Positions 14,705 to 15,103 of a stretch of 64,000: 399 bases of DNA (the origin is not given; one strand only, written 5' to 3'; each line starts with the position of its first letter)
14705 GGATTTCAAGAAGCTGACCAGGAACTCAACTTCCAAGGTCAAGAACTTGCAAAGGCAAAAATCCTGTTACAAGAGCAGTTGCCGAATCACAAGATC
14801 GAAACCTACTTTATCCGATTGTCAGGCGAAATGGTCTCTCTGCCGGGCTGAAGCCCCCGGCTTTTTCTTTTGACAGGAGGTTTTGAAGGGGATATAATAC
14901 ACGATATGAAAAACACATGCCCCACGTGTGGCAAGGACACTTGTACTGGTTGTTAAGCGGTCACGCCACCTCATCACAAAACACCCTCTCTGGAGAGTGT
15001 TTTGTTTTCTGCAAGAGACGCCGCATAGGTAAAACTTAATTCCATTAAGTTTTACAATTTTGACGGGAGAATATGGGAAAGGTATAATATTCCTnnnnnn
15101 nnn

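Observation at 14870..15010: Stand-alone transcription unit for a 16-residue four-cysteine peptide beside the thiol-redox genes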

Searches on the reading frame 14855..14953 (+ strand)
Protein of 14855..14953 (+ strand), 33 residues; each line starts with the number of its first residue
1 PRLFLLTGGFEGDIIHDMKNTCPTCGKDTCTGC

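Call 66: search_protein_families(library=pfam, proteins=[window:14855-14953:+], max_evalue=10)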
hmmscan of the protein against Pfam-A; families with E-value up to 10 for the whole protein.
window:14855-14953:+ (33 aa): 2 families
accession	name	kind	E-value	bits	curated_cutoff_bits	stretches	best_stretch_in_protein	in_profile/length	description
PF19108.5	DUF5795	-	0.056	13.9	27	1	10-29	27-46/74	Family of unknown function (DUF5795)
PF11287.13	DUF3088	-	0.14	12.5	26.4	1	1-26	2-27/112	Protein of unknown function (DUF3088)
